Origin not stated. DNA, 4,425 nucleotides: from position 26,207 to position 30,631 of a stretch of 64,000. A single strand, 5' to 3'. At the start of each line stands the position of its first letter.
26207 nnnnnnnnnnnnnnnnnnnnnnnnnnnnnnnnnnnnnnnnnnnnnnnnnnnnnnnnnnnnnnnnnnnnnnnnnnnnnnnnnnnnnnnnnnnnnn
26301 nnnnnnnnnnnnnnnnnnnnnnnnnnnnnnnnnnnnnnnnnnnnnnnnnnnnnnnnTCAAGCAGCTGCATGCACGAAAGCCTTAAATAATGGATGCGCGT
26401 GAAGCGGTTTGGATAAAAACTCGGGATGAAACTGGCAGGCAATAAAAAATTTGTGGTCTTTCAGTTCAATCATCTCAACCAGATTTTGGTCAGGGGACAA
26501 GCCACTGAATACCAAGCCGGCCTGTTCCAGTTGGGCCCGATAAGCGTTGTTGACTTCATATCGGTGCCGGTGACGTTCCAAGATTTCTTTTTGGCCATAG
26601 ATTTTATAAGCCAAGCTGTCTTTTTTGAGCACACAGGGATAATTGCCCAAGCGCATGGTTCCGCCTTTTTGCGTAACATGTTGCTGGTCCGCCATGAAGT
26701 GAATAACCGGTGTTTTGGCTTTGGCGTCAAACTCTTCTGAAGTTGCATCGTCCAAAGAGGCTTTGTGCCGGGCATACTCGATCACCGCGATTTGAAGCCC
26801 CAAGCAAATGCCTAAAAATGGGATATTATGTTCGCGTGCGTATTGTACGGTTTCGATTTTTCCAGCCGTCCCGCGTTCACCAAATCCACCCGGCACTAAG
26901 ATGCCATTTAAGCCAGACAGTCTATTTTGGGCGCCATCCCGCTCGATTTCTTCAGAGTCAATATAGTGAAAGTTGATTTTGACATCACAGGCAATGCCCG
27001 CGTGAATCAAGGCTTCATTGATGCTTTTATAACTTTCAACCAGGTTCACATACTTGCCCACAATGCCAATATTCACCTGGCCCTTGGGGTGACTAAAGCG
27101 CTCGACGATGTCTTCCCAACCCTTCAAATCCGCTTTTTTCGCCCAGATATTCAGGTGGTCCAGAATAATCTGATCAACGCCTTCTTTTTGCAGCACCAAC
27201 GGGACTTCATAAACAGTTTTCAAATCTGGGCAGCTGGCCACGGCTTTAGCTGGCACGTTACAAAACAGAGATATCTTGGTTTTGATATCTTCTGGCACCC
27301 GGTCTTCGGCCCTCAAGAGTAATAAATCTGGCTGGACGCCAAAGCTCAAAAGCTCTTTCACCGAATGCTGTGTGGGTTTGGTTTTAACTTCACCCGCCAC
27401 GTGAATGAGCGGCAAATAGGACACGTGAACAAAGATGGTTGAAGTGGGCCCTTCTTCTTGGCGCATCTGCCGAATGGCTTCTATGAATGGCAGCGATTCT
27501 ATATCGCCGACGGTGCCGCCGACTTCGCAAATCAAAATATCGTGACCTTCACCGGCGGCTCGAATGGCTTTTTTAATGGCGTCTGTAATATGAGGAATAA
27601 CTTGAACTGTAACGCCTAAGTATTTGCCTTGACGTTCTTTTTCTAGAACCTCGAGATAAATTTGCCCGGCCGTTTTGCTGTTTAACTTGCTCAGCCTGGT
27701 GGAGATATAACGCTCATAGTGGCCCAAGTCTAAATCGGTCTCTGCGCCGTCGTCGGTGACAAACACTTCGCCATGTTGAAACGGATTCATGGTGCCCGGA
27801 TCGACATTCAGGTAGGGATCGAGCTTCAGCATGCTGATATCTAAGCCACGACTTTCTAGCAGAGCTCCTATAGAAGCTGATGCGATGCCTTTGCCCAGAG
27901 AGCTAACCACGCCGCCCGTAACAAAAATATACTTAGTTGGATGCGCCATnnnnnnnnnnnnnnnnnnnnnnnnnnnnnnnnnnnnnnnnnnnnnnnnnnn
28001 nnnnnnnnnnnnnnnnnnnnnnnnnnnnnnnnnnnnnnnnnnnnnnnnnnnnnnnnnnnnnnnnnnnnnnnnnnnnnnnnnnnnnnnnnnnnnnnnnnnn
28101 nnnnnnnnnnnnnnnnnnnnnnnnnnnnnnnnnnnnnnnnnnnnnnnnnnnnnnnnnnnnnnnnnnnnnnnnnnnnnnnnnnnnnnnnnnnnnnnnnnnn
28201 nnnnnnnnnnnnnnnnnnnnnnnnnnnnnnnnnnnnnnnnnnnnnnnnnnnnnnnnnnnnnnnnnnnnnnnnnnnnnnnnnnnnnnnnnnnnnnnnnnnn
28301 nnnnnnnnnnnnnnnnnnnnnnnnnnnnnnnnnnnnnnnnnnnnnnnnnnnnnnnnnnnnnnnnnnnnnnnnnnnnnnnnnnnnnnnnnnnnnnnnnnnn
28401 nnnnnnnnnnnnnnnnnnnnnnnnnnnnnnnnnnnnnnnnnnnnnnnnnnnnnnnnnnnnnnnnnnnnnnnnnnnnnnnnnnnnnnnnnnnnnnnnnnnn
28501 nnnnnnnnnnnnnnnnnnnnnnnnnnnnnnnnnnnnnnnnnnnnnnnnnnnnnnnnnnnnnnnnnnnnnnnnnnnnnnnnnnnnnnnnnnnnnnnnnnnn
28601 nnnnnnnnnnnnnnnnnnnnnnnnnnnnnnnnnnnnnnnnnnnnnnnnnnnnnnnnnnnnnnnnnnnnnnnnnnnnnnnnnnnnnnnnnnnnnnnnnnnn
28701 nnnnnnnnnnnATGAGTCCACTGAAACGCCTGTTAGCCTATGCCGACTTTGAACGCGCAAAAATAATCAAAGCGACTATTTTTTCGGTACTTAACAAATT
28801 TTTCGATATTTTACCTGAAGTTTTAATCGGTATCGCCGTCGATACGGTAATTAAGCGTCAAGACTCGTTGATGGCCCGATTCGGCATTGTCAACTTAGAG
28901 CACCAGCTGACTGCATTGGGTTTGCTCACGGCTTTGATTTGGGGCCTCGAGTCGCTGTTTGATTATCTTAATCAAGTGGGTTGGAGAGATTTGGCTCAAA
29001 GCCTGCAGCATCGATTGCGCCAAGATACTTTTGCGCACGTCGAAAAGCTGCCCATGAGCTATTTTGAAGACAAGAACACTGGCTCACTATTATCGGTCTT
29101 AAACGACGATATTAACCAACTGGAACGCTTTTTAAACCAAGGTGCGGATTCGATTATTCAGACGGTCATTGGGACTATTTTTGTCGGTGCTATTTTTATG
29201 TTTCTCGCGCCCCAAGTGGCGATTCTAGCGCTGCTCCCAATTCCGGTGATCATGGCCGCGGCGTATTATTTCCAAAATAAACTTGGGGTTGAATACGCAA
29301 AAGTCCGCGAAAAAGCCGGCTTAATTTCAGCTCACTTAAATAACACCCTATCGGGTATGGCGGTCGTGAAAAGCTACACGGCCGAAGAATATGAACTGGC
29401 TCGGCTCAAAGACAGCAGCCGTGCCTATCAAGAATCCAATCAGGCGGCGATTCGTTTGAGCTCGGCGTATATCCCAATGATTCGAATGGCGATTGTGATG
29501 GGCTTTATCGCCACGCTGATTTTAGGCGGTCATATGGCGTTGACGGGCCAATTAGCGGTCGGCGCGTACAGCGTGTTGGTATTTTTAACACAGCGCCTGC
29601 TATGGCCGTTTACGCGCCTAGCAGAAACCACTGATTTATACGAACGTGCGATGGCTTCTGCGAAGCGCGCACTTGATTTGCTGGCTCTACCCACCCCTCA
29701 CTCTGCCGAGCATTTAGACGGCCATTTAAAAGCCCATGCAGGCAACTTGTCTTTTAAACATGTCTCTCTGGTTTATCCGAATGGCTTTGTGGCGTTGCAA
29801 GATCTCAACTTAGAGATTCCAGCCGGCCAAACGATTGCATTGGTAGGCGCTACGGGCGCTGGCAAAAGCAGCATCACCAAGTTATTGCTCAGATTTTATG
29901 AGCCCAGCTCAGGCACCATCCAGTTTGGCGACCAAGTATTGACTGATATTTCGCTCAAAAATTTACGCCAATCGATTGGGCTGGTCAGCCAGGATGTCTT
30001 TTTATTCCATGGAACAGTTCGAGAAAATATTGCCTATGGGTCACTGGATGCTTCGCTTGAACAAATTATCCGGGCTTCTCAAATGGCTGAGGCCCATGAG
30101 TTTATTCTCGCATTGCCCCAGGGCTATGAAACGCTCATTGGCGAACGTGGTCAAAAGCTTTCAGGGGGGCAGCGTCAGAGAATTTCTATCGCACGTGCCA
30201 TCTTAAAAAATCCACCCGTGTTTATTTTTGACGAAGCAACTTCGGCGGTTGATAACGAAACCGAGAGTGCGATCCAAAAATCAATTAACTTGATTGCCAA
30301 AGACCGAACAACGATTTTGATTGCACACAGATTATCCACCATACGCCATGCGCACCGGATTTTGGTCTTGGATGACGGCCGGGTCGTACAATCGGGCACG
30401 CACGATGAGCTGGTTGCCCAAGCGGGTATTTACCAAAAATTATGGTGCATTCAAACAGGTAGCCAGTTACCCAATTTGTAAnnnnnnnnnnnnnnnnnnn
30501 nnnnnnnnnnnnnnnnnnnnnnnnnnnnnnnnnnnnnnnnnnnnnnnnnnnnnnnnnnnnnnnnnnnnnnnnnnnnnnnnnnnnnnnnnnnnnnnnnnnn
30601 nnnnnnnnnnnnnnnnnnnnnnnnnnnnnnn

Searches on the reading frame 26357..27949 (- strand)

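Call 27: search_protein_families(library=pfam, proteins=[window:26357-27949:-], max_evalue=0.001)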
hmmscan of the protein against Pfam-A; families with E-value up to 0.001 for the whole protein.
window:26357-27949:- (530 aa): 3 families
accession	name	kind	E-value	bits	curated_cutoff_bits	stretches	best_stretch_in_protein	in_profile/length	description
PF06418.20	CTP_synth_N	-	6.2e-122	406.5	26.1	1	6-268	1-265/265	CTP synthase N-terminus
PF00117.34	GATase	-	4.4e-41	141.1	22.8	1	303-527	2-189/190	Glutamine amidotransferase class-I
PF07722.19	Peptidase_C26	-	1.1e-08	35.6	20.5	1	365-510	95-219/219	Peptidase C26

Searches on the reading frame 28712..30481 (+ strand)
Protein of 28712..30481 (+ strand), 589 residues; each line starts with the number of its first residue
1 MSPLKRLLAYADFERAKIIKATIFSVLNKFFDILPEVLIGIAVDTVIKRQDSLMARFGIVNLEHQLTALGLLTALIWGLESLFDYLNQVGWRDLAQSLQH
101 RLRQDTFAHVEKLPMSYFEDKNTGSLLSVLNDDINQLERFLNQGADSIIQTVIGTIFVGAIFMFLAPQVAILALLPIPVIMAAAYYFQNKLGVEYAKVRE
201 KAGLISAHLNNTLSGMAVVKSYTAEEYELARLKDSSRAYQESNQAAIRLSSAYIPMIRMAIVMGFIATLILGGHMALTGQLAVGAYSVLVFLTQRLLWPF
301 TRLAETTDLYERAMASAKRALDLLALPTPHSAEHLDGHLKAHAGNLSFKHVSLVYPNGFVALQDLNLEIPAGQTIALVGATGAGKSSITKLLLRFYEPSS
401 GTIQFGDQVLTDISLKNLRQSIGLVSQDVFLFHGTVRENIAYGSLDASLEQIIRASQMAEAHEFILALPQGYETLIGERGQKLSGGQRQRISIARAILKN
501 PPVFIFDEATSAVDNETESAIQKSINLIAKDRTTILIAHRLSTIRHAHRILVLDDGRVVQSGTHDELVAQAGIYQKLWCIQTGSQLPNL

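Call 27: search_protein_families(library=pfam, proteins=[window:28712-30481:+], max_evalue=0.001)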
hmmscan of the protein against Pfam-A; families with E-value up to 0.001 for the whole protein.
window:28712-30481:+ (589 aa): 3 families
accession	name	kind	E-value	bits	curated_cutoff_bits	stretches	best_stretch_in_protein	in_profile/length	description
PF00664.28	ABC_membrane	-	1.4e-36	127.1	28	1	19-299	2-273/274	ABC transporter transmembrane region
PF00005.33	ABC_tran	-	1.4e-33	116.8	25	1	362-511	1-137/137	ABC transporter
PF02463.25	SMC_N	-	4e-06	26.8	40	1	482-551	136-209/220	RecF/RecN/SMC N terminal domain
